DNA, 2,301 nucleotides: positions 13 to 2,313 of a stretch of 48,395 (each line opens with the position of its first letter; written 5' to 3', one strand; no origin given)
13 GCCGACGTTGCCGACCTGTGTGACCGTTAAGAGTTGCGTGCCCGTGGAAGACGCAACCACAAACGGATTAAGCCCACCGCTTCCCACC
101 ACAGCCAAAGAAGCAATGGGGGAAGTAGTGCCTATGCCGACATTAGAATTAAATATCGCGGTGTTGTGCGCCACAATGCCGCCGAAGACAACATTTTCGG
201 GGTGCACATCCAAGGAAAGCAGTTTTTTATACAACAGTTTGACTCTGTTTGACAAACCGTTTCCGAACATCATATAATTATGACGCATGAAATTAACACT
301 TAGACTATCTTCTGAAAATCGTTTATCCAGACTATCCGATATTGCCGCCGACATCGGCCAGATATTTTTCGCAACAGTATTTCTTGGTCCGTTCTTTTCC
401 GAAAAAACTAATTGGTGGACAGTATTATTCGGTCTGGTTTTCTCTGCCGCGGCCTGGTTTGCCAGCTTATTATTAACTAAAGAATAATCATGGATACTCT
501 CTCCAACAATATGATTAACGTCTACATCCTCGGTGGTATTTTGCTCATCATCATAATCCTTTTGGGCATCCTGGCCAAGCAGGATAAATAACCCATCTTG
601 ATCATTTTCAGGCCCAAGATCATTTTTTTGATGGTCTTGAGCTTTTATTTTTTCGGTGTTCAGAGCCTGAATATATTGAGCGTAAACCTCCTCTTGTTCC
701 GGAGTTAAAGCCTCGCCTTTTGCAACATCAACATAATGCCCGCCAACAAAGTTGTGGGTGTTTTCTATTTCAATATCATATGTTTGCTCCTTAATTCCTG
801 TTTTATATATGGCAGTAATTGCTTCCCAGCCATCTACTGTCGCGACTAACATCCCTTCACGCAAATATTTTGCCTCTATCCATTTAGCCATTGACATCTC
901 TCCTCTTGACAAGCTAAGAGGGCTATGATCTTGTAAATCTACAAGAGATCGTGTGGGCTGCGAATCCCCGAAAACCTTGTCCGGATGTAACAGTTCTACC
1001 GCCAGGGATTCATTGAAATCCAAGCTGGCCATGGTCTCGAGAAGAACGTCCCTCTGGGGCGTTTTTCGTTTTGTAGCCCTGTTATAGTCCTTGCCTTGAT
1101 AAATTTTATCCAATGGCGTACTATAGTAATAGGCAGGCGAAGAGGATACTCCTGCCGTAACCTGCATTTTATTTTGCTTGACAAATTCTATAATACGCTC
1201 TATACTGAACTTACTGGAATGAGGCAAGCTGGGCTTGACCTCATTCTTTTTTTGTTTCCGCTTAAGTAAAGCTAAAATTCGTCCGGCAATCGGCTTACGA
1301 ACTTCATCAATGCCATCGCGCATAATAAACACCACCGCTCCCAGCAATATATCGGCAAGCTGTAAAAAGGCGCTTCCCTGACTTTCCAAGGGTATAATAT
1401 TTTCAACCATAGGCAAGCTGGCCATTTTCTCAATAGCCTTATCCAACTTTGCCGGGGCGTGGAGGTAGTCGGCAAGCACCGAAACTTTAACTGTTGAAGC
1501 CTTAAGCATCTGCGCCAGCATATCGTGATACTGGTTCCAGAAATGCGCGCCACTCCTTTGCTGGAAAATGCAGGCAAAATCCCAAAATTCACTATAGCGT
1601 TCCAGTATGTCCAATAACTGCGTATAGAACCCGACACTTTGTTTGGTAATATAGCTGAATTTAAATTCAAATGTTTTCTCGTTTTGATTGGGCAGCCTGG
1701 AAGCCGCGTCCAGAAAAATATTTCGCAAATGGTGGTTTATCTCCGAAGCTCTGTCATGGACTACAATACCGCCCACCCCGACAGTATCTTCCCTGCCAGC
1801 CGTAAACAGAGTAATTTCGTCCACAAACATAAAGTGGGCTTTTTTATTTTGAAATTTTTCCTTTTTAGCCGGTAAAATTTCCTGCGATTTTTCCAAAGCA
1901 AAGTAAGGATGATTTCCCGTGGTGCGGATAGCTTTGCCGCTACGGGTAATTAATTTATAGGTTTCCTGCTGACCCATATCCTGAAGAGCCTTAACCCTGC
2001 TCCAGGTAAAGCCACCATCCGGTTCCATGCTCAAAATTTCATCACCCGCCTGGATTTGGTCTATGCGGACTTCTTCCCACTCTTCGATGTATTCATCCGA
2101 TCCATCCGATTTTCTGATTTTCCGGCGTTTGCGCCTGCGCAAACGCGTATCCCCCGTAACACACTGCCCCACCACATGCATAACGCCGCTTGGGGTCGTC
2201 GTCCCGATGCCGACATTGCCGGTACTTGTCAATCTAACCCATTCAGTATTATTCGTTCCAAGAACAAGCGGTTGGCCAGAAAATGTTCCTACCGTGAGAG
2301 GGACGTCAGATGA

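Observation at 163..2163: Intein-like element carrying a DUF3800-like domain inside a hypervariable surface-protein gene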

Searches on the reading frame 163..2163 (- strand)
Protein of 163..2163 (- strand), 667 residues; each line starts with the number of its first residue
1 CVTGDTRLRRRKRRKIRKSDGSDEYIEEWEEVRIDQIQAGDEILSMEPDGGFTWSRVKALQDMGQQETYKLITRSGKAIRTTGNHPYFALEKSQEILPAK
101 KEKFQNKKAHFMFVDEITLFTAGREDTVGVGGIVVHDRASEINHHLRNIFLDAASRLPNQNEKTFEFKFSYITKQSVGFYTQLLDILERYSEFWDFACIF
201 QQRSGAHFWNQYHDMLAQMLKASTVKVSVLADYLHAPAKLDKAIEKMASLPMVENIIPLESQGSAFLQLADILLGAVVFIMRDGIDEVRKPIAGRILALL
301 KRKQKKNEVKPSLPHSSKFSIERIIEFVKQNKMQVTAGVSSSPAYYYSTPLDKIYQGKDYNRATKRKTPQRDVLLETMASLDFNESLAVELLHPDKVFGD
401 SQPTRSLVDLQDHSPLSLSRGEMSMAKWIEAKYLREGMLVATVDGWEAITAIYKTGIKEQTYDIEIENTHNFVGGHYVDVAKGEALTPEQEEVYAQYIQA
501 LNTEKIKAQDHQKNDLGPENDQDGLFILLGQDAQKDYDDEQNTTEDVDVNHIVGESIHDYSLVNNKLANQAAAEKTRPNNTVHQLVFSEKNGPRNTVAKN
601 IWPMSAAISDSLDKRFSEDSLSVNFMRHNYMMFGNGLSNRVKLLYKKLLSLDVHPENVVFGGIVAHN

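Call 4: search_protein_families(library=pfam, proteins=[window:163-2163:-], max_evalue=1)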
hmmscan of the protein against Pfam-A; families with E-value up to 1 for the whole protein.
window:163-2163:- (667 aa): 4 families
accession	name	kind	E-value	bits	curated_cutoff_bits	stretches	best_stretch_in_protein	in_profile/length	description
PF14890.11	Intein_splicing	-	2.3e-10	40.9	35.8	1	31-474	9-148/155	Intein splicing domain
PF01079.26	Hint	-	0.008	16.2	29.7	1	29-96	25-95/213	Hint module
PF12686.12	DUF3800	-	0.015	16.4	21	1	164-278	62-147/149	Protein of unknown function (DUF3800)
PF09345.15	SiaC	-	0.029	14.5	24.5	1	159-192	49-81/120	SiaC family regulatory phosphoprotein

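Call 5: search_protein_families(library=ncbifam, proteins=[window:163-2163:-], max_evalue=1)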
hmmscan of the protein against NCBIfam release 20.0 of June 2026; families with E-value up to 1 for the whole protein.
window:163-2163:- (667 aa): 3 families
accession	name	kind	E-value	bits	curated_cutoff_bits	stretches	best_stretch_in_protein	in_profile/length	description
TIGR01445.1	intein_Nterm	domain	9.9e-06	26.5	24.5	1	1-86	1-80/83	intein N-terminal splicing region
NF005852.0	PRK07773.1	equivalog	0.00039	18.8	780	1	60-91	445-476/886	replicative DNA helicase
TIGR01443.1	intein_Cterm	domain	0.014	15.6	15.6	1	461-477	2-17/24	intein C-terminal splicing region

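Call 10: find_homologous_proteins(query=window:163-2163:-)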
Query window:163-2163:- (667 aa): 19 proteins with E <= 0.001 among 8000 candidates.
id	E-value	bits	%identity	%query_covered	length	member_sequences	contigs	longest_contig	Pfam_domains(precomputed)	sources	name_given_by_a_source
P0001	1.2e-48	184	98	14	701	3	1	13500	-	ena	-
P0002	1.2e-46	178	49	25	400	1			PF14890.12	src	-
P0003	6.3e-29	119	47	19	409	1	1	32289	PF14890.12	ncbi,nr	ncbi:MAG TPA: hypothetical protein DDW41_03695, partial [Candidatus Andersenbacteria bacterium]|nr:h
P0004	9.7e-24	102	53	13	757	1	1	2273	PF01936.25,PF14890.12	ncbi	ncbi:MAG: NYN domain-containing protein, partial [Patescibacteria group bacterium]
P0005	1.1e-23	102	53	13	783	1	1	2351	PF01936.25,PF14890.12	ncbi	ncbi:MAG: NYN domain-containing protein, partial [Patescibacteria group bacterium]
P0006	1.6e-23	101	46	19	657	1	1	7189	PF01936.25,PF14890.12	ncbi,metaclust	ncbi:MAG: hypothetical protein A3J10_03605, partial [Candidatus Sungbacteria bacterium RIFCSPLOWO2_0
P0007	6.5e-23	99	56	14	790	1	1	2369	PF01936.25,PF14890.12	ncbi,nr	ncbi:MAG: NYN domain-containing protein, partial [Candidatus Kerfeldbacteria bacterium]|nr:NYN domai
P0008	1.4e-21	95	46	13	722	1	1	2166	PF01936.25,PF14890.12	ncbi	ncbi:MAG: NYN domain-containing protein, partial [Patescibacteria group bacterium]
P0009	7.8e-21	92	41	19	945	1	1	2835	PF21722.5,PF01936.25,PF08309.18,PF14890.12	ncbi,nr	ncbi:NYN domain-containing protein, partial [Patescibacteria group bacterium]|nr:NYN domain-containi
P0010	1.8e-20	91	61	10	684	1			PF14890.12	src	-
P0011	2.7e-19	87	46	13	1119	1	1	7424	PF01936.25,PF14890.12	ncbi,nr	ncbi:MAG: NYN domain-containing protein, partial [bacterium]|nr:NYN domain-containing protein [bacte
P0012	6.1e-19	86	45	15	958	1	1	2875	PF01936.25,PF14890.12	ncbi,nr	ncbi:MAG: NYN domain-containing protein, partial [bacterium]|nr:NYN domain-containing protein [bacte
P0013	8.8e-19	86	54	13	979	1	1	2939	PF00376.30,PF13411.13,PF14890.12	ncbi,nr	ncbi:MAG: MerR family DNA-binding transcriptional regulator, partial [Candidatus Andersenbacteria ba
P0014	7.5e-15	73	48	10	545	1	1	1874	PF14890.12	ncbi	ncbi:MAG: hypothetical protein AAB767_05155, partial [Patescibacteria group bacterium]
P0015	2.5e-12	64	48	12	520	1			PF01936.25,PF14890.12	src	-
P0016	5.1e-7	47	36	15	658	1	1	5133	PF14890.12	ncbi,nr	ncbi:hypothetical protein KKD84_05410, partial [Patescibacteria group bacterium]|nr:hypothetical pro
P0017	5.4e-7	47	39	14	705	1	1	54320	PF14890.12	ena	-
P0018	2.4e-6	44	39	10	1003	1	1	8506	PF02018.24,PF14890.12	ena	-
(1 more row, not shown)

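Call 11: search_solved_structures(query=window:163-2163:-, max_evalue=1, show_alignments=2)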
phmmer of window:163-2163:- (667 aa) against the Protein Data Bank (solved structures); distinct sequences matched with E-value up to 1: 15.
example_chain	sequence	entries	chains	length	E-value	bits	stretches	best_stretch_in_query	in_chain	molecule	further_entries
6rpp_A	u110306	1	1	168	0.011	17.4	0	71-94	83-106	Cell division control protein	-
1mi8_A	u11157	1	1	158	0.019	16.7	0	444-476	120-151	DnaB intein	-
7cfv_A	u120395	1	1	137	0.029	16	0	444-475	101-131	Spl DnaX mini-intein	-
7qil_A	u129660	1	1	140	0.045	15.4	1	43-115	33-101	DnaE intein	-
4o1r_A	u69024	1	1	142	0.11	14.1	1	64-127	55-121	Replicative DNA helicase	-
2lwy_A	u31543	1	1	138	0.12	14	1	32-91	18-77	BACTERIAL INTEIN-LIKE DOMAIN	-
2r73_A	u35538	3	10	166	0.14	13.7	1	568-631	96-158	Trichosurin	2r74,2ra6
4kl5_A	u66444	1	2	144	0.26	12.9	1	43-129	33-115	DNA polymerase III, alpha subunit, Nucleic acid binding, OB-fold, tRNA/helicase-type chime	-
2keq_A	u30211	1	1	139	0.28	12.8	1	43-127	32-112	DNA polymerase III alpha subunit, Nucleic acid binding OB-fold tRNA/helicase-type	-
6o56_A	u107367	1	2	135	0.33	12.5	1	507-586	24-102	CRISPR-associated endonuclease Cas9/Csn1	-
5ol7_A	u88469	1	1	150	0.4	12.3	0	43-99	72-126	DNA-directed DNA polymerase,DNA-directed DNA polymerase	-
5ol6_A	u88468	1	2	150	0.42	12.2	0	43-99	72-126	Nucleic acid binding, OB-fold, tRNA/helicase-type,DNA-directed DNA polymerase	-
6frg_A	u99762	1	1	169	0.48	12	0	60-91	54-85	Replicative DNA helicase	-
6frh_A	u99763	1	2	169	0.48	12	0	60-91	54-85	Replicative DNA helicase,Replicative DNA helicase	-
3ka5_A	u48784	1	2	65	0.59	11.7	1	618-647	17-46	Ribosome-associated protein Y (PSrp-1)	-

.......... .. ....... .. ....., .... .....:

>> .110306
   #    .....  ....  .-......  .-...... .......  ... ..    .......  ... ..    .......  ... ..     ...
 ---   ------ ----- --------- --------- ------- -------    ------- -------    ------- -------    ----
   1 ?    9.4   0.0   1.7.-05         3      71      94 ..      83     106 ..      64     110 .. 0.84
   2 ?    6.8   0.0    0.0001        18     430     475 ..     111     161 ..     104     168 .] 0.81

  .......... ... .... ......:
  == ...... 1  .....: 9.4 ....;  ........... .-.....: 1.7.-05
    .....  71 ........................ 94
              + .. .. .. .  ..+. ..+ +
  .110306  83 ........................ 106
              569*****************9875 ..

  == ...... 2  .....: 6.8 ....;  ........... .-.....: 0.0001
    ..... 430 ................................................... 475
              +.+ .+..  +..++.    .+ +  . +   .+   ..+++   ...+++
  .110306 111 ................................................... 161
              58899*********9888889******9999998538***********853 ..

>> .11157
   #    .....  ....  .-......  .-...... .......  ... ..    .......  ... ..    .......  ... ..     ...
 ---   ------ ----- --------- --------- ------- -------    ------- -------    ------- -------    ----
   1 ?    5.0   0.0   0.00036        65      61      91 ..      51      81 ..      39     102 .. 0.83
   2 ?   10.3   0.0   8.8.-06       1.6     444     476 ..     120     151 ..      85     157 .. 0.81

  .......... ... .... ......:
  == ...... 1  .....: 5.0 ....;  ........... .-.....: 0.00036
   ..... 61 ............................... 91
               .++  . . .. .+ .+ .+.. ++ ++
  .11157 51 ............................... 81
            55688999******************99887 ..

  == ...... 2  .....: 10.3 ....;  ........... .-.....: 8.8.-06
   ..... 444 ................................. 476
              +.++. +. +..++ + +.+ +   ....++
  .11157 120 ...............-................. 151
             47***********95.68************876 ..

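Call 13: find_encoding_contigs(protein=P0001, flank=10000, max_places=4)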
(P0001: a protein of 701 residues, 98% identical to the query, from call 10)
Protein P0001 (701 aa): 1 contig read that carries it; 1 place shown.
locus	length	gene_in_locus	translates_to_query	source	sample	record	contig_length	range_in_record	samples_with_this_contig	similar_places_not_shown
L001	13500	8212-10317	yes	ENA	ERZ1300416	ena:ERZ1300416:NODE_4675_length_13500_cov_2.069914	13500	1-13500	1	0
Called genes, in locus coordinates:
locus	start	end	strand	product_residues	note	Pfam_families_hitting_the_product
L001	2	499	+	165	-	?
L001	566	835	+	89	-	-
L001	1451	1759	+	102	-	PF02729:OTCace_N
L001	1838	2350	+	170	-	PF00185:OTCace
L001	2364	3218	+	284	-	PF00764:Arginosuc_synth, PF06508:QueC (weak), PF20979:Arginosuc_syn_C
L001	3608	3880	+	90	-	-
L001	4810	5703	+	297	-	PF13673:Acetyltransf_10 (faint), PF00583:Acetyltransf_1, PF13508:Acetyltransf_7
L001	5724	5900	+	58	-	-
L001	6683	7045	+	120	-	-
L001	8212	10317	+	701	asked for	-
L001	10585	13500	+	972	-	?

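Call 53: predict_structure(alignment_id=A2)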
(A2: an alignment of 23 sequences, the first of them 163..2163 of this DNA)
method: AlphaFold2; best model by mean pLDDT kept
length: 667 residues; sequences in the alignment: 23
mean_pLDDT: 67.4   pTM: 0.43
mean pLDDT of the five models: 67.4, 66.3, 66.0, 65.2, 64.5
residues with pLDDT >= 90: 165; 70-90: 217; 50-70: 69; < 50: 216
segments of 3 or more residues with pLDDT < 50: 93-105, 312-314, 316-318, 333-418, 516-619
pLDDT, mean of each block of 10 residues (from residue 1): 84 87 86 90 79 87 90 81 79 50 59 91 78 91 93 92 92 97 97 93 86 91 90 73 87 92 92 95 93 96 79 47 53 34 29 29 32 38 33 31 29 41 69 85 79 89 81 72 74 78 76 57 32 39 31 29 35 32 24 31 38 46 56 66 89 81 61
secondary structure, 60 per line:
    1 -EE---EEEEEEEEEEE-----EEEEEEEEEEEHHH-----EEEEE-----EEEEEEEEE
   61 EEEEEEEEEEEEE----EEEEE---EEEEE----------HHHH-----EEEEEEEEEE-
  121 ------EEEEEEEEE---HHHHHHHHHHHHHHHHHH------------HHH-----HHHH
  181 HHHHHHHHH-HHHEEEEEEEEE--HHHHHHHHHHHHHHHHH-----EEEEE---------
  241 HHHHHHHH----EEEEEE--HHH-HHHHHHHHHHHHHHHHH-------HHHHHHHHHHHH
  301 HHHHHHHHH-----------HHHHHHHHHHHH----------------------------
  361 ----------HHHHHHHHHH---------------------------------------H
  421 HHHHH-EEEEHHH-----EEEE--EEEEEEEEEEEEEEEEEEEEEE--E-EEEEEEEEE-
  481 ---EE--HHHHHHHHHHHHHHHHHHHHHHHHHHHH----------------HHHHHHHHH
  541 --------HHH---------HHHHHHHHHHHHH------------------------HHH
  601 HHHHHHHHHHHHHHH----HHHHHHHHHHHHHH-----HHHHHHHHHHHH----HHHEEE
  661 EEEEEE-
elements in order (helices of 4 or more, strands of 3 or more residues): E7-17 E23-33 E42-46 E52-73 E78-82 E86-90 H101-104 E110-119 E127-135 H139-156 H177-189 E194-202 H205-221 E227-231 H241-248 E253-258 H265-281 H289-309 H321-332 H371-380 H420-425 E427-430 E439-442 E445-466 E471-479 H488-515 H532-540 H561-573 H598-615 H620-633 H639-650 E658-666

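Call 59: fold_search(model_id=the predicted structure, library=pdb)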
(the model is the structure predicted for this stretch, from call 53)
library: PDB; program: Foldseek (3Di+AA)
matches with E <= 10: 505; with E <= 0.001: 1
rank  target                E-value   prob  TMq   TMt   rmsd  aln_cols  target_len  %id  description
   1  1dq3                  5.8e-05  0.99  0.16  0.23  27.4       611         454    8  CRYSTAL STRUCTURE OF AN ARCHAEAL INTEIN-ENCODED HOMING ENDONUCLEASE PI-PFUI (released 2000-07-05)
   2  1at0                  1.4e-03  1.00  0.10  0.42   7.5       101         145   20  17-kDA fragment of hedgehog C-terminal autoprocessing domain (released 1997-11-12)
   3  2dff                  1.4e-03  1.00  0.18  0.46  12.8       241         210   13  Crystal structure of Tk-RNase HII(1-204)-C (released 2007-03-06)
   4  2dfh                  1.5e-03  1.00  0.18  0.45  13.3       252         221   14  Crystal structure of Tk-RNase HII(1-212)-C (released 2007-03-06)
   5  6tyy                  1.8e-03  1.00  0.10  0.42   7.4       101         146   20  Hedgehog autoprocessing mutant D46H (released 2019-11-20)
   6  7qil_MODEL_1_A        2.4e-03  1.00  0.10  0.42   9.5       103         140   20  Solution NMR structure of halophilic DnaE intein (released 2022-04-27)
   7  1eke_B                2.4e-03  0.97  0.16  0.35  13.2       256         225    9  CRYSTAL STRUCTURE OF CLASS II RIBONUCLEASE H (RNASE HII) WITH MES LIGAND (released 2000-09-13)
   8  4o1r                  2.6e-03  1.00  0.10  0.44   7.3        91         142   20  Crystal structure of NpuDnaB intein (released 2014-03-19)
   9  6frg                  3.2e-03  1.00  0.10  0.39   7.4        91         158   21  Crystal structure of G-1F mutant of Ssp DnaB Mini-Intein variant M86 (released 2019-01-30)
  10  3p83_D                3.4e-03  0.99  0.15  0.41  10.9       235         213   11  Structure of the PCNA:RNase HII complex from Archaeoglobus fulgidus. (released 2011-02-02)
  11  1io2                  4.0e-03  1.00  0.18  0.49  12.6       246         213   13  Crystal structure of type 2 ribonuclease h from hyperthermophilic archaeon, thermococcus kodakaraensis kod1 (released 2001-04-18)
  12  7cfv_MODEL_1_A        4.2e-03  1.00  0.09  0.41   7.3        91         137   27  Solution NMR structure of DnaX mini intein from Spirulina platensis (released 2020-12-23)
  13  6riz                  4.4e-03  1.00  0.09  0.45   6.7        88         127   19  Crystal structure of gp41-1 intein (C1A, F65W, D107C) (released 2020-04-29)
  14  4kl5_A                5.5e-03  1.00  0.10  0.43   9.5       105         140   17  Crystal structure of NpuDnaE intein (released 2013-09-04)
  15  5o9j_A                5.5e-03  0.96  0.10  0.33  16.0       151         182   11  Crystal structure of transcription factor IIB Mja mini-intein (released 2017-11-01)
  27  6y75_A                1.4e-02  1.00  0.09  0.37   8.7        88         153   16  BIL2 domain from T.thermophila BUBL1 locus (C1A-N143A) (released 2021-02-03)
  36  2lwy_MODEL_1_A        2.3e-02  1.00  0.10  0.44   7.5       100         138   19  Solution Structure of Bacterial Intein-Like domain from Clostridium thermocellum (released 2013-05-08)
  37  6y75_B                2.4e-02  1.00  0.09  0.38   8.6        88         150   16  BIL2 domain from T.thermophila BUBL1 locus (C1A-N143A) (released 2021-02-03)
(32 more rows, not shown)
